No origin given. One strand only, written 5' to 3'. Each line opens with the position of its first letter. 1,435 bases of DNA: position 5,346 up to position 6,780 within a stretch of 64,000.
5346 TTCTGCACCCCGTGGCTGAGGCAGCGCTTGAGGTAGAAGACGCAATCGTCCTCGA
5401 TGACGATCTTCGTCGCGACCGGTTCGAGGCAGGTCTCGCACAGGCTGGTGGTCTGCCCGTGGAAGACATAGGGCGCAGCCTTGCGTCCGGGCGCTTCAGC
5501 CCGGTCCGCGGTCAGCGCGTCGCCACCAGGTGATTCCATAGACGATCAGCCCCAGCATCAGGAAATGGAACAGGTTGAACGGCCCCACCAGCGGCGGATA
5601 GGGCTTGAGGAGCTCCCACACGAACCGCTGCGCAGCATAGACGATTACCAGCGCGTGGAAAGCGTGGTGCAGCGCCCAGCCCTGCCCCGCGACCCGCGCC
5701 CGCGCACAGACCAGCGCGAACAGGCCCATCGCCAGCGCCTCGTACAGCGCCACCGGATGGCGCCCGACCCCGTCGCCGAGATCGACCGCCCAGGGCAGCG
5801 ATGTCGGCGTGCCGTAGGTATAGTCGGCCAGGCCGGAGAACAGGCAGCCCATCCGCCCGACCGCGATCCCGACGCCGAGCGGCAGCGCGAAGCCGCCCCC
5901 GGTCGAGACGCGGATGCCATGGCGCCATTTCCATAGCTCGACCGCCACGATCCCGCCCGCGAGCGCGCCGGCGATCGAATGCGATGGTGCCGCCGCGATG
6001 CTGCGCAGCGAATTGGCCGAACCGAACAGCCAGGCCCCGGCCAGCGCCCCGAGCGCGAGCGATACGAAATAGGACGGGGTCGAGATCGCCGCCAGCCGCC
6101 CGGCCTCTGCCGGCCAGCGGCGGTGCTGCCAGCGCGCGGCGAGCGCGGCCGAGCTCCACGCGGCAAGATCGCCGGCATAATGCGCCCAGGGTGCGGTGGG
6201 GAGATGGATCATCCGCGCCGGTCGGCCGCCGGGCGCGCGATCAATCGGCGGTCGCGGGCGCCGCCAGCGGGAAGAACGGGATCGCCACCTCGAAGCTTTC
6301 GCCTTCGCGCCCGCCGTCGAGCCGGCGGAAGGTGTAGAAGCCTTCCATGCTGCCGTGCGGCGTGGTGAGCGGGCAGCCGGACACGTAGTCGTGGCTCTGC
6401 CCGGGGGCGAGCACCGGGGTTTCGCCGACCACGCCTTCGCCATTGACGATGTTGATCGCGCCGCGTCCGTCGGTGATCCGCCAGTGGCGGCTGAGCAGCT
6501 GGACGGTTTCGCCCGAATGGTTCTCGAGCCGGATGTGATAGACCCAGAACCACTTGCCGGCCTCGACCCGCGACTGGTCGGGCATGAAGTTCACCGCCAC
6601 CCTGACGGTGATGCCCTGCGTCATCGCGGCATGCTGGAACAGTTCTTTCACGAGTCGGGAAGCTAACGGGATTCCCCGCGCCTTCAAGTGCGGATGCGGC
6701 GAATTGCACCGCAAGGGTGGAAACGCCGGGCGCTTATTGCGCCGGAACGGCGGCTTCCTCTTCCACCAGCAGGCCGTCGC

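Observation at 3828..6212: Operon of an Lgt paralogue, a multi-cluster radical SAM protein (COG1964, Tes/GDGT-MAS-like layout) and a Gly-rich 2-TM miniprotein: candidate uncharacterised lipid-modifying system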

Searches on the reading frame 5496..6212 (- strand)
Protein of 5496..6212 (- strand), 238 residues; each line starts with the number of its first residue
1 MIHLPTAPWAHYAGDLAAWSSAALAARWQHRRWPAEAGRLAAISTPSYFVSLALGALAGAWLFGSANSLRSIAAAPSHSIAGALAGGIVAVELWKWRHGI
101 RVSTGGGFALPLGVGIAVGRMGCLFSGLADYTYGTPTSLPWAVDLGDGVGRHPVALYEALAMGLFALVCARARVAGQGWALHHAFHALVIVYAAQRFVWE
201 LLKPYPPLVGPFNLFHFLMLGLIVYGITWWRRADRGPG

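Call 3: search_protein_families(library=pfam, proteins=[window:5496-6212:-], max_evalue=0.01)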
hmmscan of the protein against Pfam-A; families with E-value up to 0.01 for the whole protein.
window:5496-6212:- (238 aa): 1 family
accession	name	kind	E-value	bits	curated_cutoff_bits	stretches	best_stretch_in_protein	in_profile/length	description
PF01790.23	LGT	-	3.1e-14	53.3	24.9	1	78-229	84-237/240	Prolipoprotein diacylglyceryl transferase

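Call 4: search_protein_families(library=ncbifam, proteins=[window:5496-6212:-], max_evalue=0.01)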
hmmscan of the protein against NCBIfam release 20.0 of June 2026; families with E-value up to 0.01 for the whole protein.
window:5496-6212:- (238 aa): 2 families
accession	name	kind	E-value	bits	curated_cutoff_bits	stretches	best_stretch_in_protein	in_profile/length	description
NF000775.0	PRK00052.2-5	equivalog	5e-05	22.7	428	1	132-204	165-244/288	prolipoprotein diacylglyceryl transferase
NF000778.0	PRK00052.3-4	equivalog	0.00024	20.8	334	1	79-228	87-239/252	prolipoprotein diacylglyceryl transferase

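Call 6: search_solved_structures(query=window:5496-6212:-, max_evalue=1, show_alignments=2)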
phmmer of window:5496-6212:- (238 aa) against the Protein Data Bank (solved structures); distinct sequences matched with E-value up to 1: 2.
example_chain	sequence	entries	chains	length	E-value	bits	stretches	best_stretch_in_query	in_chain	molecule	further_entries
8rkf_A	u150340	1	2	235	0.0016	21.4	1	124-168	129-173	Zona pellucida sperm-binding protein 2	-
8rke_A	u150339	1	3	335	0.0028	20.6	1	124-168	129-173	Zona pellucida sperm-binding protein 2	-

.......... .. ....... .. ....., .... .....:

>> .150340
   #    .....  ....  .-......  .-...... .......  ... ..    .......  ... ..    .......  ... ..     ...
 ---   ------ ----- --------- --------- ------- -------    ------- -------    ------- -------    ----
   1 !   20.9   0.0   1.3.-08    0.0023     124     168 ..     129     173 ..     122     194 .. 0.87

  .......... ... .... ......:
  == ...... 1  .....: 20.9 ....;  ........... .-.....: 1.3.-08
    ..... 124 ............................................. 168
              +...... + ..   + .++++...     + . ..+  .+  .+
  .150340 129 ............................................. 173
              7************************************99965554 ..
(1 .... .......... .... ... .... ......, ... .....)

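Call 12: find_homologous_proteins(query=window:5496-6212:-, max_evalue=0.001)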
Query window:5496-6212:- (238 aa): 1332 proteins with E <= 0.001 among 8000 candidates; the best 120 are listed.
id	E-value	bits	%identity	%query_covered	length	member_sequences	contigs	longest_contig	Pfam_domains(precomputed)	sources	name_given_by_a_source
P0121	1.8e-153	528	100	100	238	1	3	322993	PF01790.24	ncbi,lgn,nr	ncbi:MAG: prolipoprotein diacylglyceryl transferase [Novosphingobium sp.]|nr:prolipoprotein diacylgl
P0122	3.4e-135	468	87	100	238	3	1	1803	PF01790.24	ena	-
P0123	1.3e-131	456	85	100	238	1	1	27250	PF01790.24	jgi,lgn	-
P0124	4.8e-122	425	78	100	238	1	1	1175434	PF01790.24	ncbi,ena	-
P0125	1.8e-119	416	76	99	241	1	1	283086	PF01790.24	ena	-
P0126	4.8e-116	405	77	99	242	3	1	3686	PF01790.24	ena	-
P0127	1.0e-113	397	76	100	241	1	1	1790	PF01790.24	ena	-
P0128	2.2e-113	396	73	99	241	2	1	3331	PF01790.24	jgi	jgi:hypothetical protein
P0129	4.7e-113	395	78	99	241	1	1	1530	PF01790.24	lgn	-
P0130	7.4e-113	395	73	99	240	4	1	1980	PF01790.24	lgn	-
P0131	7.9e-113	394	72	99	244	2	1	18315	PF01790.24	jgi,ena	-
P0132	2.1e-112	393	73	98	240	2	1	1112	PF01790.24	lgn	-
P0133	2.3e-112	393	74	98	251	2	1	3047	PF01790.24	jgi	jgi:prolipoprotein diacylglyceryltransferase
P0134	2.4e-112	393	72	98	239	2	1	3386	PF01790.24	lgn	-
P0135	2.4e-112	393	72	98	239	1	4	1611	PF01790.24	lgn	-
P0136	3.7e-112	392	72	99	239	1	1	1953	PF01790.24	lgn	-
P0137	4.2e-112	392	72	98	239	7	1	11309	PF01790.24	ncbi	-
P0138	4.8e-112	392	74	98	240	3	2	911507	PF01790.24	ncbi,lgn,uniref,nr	ncbi:hypothetical protein GCM10011371_13670 [Novosphingobium marinum]|uniref:Diacylglyceryl transfer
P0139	5.4e-112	392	73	99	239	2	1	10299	PF01790.24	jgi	jgi:hypothetical protein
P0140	7.5e-112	391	74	98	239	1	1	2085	PF01790.24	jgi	jgi:phosphatidylglycerol---prolipoprotein diacylglyceryl transferase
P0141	7.5e-112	391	73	97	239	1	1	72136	PF01790.24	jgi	-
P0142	1.4e-111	390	75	99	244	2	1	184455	PF01790.24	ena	-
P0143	1.5e-111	390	74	99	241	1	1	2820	PF01790.24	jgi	jgi:hypothetical protein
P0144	1.7e-111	390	74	97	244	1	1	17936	PF01790.24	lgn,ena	-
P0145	2.2e-111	390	72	99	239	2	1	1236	PF01790.24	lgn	-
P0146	3.9e-111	389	74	100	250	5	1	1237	PF01790.24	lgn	-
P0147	4.7e-111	389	74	100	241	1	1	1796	PF01790.24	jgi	jgi:phosphatidylglycerol---prolipoprotein diacylglyceryl transferase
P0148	8.9e-111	388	73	100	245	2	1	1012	PF01790.24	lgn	-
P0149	1.0e-110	388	74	99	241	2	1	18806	PF01790.24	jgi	-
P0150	1.1e-110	387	75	100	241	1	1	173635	PF01790.24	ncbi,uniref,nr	ncbi:prolipoprotein diacylglyceryl transferase family protein [Novosphingobium album (ex Liu et al. 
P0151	1.3e-110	387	72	100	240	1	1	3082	PF01790.24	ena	-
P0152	1.9e-110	387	70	100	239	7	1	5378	PF01790.24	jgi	jgi:hypothetical protein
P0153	3.2e-110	386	73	99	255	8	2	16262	PF01790.24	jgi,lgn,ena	-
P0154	6.3e-110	385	73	99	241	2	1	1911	PF01790.24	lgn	-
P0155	7.4e-110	385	73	100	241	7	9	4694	PF01790.24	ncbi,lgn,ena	-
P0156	8.1e-110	385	73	98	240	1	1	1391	PF01790.24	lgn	-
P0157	8.9e-110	384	72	98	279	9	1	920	PF01790.24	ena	-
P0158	9.7e-110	384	73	99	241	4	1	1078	PF01790.24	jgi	jgi:phosphatidylglycerol:prolipoprotein diacylglycerol transferase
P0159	1.2e-109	384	74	99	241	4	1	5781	PF01790.24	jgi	-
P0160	1.3e-109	384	71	99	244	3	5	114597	PF01790.24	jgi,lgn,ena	-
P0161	1.4e-109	384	72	99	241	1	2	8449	PF01790.24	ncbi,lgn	ncbi:MAG: prolipoprotein diacylglyceryl transferase [Novosphingobium sp.]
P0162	1.4e-109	384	71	100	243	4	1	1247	PF01790.24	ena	-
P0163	1.5e-109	384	71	99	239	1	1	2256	PF01790.24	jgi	jgi:phosphatidylglycerol---prolipoprotein diacylglyceryl transferase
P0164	1.5e-109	384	73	100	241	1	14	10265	PF01790.24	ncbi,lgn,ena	-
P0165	2.0e-109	383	73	100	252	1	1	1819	PF01790.24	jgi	jgi:phosphatidylglycerol---prolipoprotein diacylglyceryl transferase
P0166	2.5e-109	383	72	100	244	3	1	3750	PF01790.24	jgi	jgi:hypothetical protein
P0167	3.0e-109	383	74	99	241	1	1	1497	PF01790.24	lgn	-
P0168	3.1e-109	383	74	98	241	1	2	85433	PF01790.24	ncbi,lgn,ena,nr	ncbi:MAG: prolipoprotein diacylglyceryl transferase [Novosphingobium sp.]|nr:prolipoprotein diacylgl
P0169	3.9e-109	382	73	99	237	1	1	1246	PF01790.24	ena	-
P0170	4.2e-109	382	73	99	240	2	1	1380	PF01790.24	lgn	-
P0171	5.0e-109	382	74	97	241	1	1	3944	PF01790.24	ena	-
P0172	6.2e-109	382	72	99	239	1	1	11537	PF01790.24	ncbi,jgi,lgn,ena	jgi:hypothetical protein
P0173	7.0e-109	382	74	97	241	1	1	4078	PF01790.24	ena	-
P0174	1.0e-108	381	73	100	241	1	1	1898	PF01790.24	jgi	jgi:hypothetical protein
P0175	1.0e-108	381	74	98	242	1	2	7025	PF01790.24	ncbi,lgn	ncbi:MAG TPA: prolipoprotein diacylglyceryl transferase family protein [Dokdonella sp.]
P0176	1.5e-108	380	75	97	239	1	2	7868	PF01790.24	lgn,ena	-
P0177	1.5e-108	380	72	100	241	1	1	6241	PF01790.24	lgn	-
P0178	1.7e-108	380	71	100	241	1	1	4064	PF01790.24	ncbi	-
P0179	1.8e-108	380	72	99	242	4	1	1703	PF01790.24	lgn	-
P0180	2.2e-108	380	72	99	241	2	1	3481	PF01790.24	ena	-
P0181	2.4e-108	380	73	100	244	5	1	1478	PF01790.24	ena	-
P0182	2.9e-108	379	75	97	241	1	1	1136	PF01790.24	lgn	-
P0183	3.7e-108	379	74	98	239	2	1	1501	PF01790.24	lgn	-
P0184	4.1e-108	379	72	99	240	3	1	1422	PF01790.24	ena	-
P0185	4.8e-108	379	72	98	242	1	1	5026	PF01790.24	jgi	jgi:phosphatidylglycerol---prolipoprotein diacylglyceryl transferase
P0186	5.4e-108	379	74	97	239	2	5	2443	PF01790.24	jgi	-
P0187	5.6e-108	379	73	98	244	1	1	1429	PF01790.24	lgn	-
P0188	5.7e-108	379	70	98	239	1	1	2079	PF01790.24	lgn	-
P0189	5.7e-108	379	72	99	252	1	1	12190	PF01790.24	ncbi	ncbi:MAG TPA: prolipoprotein diacylglyceryl transferase family protein [Sphingomicrobium sp.]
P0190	6.6e-108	378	72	100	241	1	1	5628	PF01790.24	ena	-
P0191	7.7e-108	378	72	100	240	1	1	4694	PF01790.24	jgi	jgi:phosphatidylglycerol:prolipoprotein diacylglycerol transferase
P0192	8.2e-108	378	71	99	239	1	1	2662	PF01790.24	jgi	-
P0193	9.0e-108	378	71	99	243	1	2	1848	PF01790.24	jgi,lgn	-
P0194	9.5e-108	378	71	98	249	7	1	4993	PF01790.24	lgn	-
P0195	9.9e-108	378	75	97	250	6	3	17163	PF01790.24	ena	-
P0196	1.0e-107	378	69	99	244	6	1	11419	PF01790.24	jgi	jgi:hypothetical protein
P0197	1.3e-107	377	71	98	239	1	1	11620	PF01790.24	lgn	-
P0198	1.4e-107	377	73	99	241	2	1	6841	PF01790.24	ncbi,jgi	jgi:phosphatidylglycerol:prolipoprotein diacylglycerol transferase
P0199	1.4e-107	377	72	99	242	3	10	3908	PF01790.24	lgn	-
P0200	1.6e-107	377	70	98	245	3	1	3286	PF01790.24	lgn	-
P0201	1.9e-107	377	72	100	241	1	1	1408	PF01790.24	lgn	-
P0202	2.0e-107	377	72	99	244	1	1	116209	PF01790.24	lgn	-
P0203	3.1e-107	376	71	98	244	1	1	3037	PF01790.24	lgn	-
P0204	3.3e-107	376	71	100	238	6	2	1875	PF01790.24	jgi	-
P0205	4.2e-107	376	70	98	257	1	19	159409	PF01790.24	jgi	jgi:phosphatidylglycerol:prolipoprotein diacylglycerol transferase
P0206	5.1e-107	375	73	98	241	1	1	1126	PF01790.24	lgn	-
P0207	5.2e-107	375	71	100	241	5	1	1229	PF01790.24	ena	-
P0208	8.3e-107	375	70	99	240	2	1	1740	PF01790.24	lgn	-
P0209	9.0e-107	375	71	98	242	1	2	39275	PF01790.24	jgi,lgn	-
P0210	1.1e-106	374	71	100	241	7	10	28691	PF01790.24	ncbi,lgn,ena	-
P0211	1.2e-106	374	69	99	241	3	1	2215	PF01790.24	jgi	-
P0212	1.3e-106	374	73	100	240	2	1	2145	PF01790.24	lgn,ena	-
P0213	1.4e-106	374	72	98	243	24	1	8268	PF01790.24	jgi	jgi:hypothetical protein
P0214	1.5e-106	374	70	100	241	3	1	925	PF01790.24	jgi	-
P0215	1.6e-106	374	69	98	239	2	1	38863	PF01790.24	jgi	jgi:phosphatidylglycerol---prolipoprotein diacylglyceryl transferase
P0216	1.8e-106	374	70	98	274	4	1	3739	PF01790.24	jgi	jgi:hypothetical protein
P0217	2.2e-106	373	72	100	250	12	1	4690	PF01790.24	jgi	jgi:hypothetical protein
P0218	2.5e-106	373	71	99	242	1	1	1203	PF01790.24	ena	-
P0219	2.6e-106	373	71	97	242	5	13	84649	PF01790.24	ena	-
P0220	4.2e-106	372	70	100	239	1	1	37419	PF01790.24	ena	-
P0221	4.9e-106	372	70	97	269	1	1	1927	PF01790.24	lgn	-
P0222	5.2e-106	372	73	100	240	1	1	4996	PF01790.24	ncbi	-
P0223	6.1e-106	372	71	100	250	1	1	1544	PF01790.24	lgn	-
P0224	7.6e-106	372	71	98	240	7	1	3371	PF01790.24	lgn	-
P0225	7.7e-106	372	71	100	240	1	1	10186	PF01790.24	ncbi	ncbi:MAG: prolipoprotein diacylglyceryl transferase family protein [Novosphingobium sp.]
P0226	8.3e-106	371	70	99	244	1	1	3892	PF01790.24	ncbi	-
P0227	9.7e-106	371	66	100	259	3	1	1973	PF01790.24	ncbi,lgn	-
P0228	1.0e-105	371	70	100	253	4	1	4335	PF01790.24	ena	-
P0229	1.2e-105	371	66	98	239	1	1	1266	PF01790.24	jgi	jgi:phosphatidylglycerol---prolipoprotein diacylglyceryl transferase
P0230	1.5e-105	371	70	98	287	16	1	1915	PF01790.24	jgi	-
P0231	2.1e-105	370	70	100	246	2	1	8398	PF01790.24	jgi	-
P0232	2.3e-105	370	72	99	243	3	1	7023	PF01790.24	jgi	-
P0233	2.4e-105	370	70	100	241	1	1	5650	PF01790.24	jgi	jgi:hypothetical protein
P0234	2.5e-105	370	71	98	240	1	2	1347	PF01790.24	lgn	-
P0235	2.7e-105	370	70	100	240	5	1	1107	PF01790.24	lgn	-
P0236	2.7e-105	370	68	99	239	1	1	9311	PF01790.24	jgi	jgi:phosphatidylglycerol:prolipoprotein diacylglycerol transferase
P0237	3.0e-105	370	69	98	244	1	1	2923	PF01790.24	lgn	-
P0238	3.2e-105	370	70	99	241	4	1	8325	PF01790.24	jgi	jgi:hypothetical protein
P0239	3.2e-105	370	71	100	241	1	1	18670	PF01790.24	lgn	-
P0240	3.4e-105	369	70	99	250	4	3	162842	PF01790.24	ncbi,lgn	-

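Call 36: search_solved_structures(query=A2, max_evalue=1, show_alignments=2)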
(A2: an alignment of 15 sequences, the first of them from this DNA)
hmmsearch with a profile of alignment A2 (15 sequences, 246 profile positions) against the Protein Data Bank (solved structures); distinct sequences matched with E-value up to 1: 1.
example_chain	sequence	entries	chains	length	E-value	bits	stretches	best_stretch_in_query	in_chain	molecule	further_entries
5azb_A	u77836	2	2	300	6.3e-15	58.4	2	156-242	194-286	Prolipoprotein diacylglyceryl transferase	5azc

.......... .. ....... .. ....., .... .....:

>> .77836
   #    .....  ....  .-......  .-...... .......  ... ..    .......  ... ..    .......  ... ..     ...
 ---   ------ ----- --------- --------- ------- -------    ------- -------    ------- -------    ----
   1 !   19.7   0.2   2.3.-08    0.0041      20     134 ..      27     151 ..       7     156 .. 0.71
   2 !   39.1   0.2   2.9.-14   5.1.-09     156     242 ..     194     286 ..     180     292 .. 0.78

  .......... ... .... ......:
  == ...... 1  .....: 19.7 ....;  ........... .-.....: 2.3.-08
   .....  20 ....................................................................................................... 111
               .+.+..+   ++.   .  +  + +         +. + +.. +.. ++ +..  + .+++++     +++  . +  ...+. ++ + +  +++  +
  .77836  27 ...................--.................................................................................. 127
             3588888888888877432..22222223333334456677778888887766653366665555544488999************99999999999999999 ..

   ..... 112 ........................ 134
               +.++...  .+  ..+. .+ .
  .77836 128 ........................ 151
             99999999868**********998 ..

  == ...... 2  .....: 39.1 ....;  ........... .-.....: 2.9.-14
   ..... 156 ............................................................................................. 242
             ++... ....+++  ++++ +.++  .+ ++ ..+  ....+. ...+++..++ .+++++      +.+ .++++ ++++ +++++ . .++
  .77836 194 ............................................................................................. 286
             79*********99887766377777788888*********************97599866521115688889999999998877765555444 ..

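Call 58: predict_structure(alignment_id=A3)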
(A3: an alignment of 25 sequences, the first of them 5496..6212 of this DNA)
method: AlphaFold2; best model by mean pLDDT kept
length: 238 residues; sequences in the alignment: 25
mean_pLDDT: 86.7   pTM: 0.84
mean pLDDT of the five models: 86.7, 85.1, 82.3, 81.5, 80.0
residues with pLDDT >= 90: 107; 70-90: 117; 50-70: 11; < 50: 3
segments of 3 or more residues with pLDDT < 50: 236-238
pLDDT, mean of each block of 10 residues (from residue 1): 87 93 93 79 79 92 81 70 93 90 84 94 82 80 86 90 96 91 91 93 85 92 93 60
secondary structure, 60 per line:
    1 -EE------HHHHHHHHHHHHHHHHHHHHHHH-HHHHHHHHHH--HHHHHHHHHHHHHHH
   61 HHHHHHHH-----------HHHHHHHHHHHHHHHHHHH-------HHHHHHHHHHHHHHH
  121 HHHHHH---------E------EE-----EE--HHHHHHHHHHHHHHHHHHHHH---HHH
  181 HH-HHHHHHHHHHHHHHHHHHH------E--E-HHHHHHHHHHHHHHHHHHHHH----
elements in order: H10-32 H34-43 H46-68 H80-98 H106-126 H154-174 H178-182 H184-202 H214-234

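Call 62: fold_search(model_id=the predicted structure, library=pdb)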
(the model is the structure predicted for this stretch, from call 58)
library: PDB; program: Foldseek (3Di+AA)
matches with E <= 10: 103; with E <= 0.001: 1
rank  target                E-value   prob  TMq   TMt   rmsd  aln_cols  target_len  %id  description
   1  5azb                  7.9e-05  1.00  0.58  0.50   7.0       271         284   19  Crystal structure of Escherichia coli Lgt in complex with phosphatidylglycerol and the inhibitor palmitic acid (released 2016-01-27)
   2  6h53_B                2.6e-01  0.47  0.30  0.34  10.3       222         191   13  Crystal structure of Mycobacterium tuberculosis phosphatidylinositol phosphate synthase (PgsA1) in apo form (released 2019-05-15)
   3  5ctg_C                7.3e-01  0.20  0.26  0.28  14.9       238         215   11  The 3.1 A resolution structure of a eukaryotic SWEET transporter (released 2015-10-28)
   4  6h53_A                8.4e-01  0.30  0.33  0.38  10.0       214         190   13  Crystal structure of Mycobacterium tuberculosis phosphatidylinositol phosphate synthase (PgsA1) in apo form (released 2019-05-15)
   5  6wmv_A                8.9e-01  0.23  0.30  0.23  11.8       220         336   13  Structure of a phosphatidylinositol-phosphate synthase (PIPS) from Mycobacterium kansasii with evidence of substrate b (released 2020-05-27)
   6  8vsi_A                9.3e-01  0.06  0.17  0.08  22.9       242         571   17  Mechanistic Insights Revealed by YbtPQ in the Occluded State (released 2024-04-10)
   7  6h5a_B                1.0e+00  0.21  0.30  0.33  10.2       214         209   12  Crystal structure of Mycobacterium tuberculosis phosphatidylinositol phosphate synthase (PgsA1) in complex with mangan (released 2019-05-15)
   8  6wm5_A                1.1e+00  0.20  0.30  0.24  11.5       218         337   14  Structure of a phosphatidylinositol-phosphate synthase (PIPS) from Mycobacterium kansasii (released 2020-05-27)
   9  8rql_R                1.1e+00  0.06  0.17  0.15  20.3       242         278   12  TAS2R14 receptor bound to flufenamic acid and gustducin (released 2024-11-27)
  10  9c4k_B                1.2e+00  0.04  0.11  0.03  45.9       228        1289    9  Yersinia entomophaga holotoxin complex in prepore conformation (released 2025-12-31)
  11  6h5a_A                1.3e+00  0.13  0.26  0.28  11.3       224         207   13  Crystal structure of Mycobacterium tuberculosis phosphatidylinositol phosphate synthase (PgsA1) in complex with mangan (released 2019-05-15)
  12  6h59_A                1.5e+00  0.20  0.31  0.35  10.0       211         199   11  Crystal structure of Mycobacterium tuberculosis phosphatidylinositol phosphate synthase (PgsA1) with CDP-DAG bound (released 2019-05-15)
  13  6ehl                  1.5e+00  0.03  0.13  0.08  18.7       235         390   14  Model of the Ebola virus nucleoprotein in recombinant nucleocapsid-like assemblies (released 2017-11-08)
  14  6ehm_A                1.5e+00  0.03  0.13  0.08  18.7       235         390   14  Model of the Ebola virus nucleocapsid subunit from recombinant virus-like particles (released 2017-11-08)
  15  7szv_A                2.1e+00  0.08  0.18  0.13  10.7       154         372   11  Crystal Structure of Acyl-CoA dehydrogenase from Mycobacterium marinum in complex with FDA (released 2021-12-22)
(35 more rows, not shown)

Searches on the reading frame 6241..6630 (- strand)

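Call 3: search_protein_families(library=pfam, proteins=[window:6241-6630:-], max_evalue=0.01)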
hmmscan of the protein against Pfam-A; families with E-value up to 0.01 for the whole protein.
window:6241-6630:- (129 aa): 1 family
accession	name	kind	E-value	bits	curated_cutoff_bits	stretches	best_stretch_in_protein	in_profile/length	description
PF04379.20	DUF525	-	6e-34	116.6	27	1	18-102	2-86/87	ApaG domain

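Call 4: search_protein_families(library=ncbifam, proteins=[window:6241-6630:-], max_evalue=0.01)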
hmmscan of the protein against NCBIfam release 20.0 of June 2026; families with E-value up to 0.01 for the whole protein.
window:6241-6630:- (129 aa): 1 family
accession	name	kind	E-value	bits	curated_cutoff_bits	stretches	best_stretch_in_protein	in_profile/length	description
NF003967.1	PRK05461.1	equivalog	9.5e-42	141.8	106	1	4-127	2-121/123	Co2+/Mg2+ efflux protein ApaG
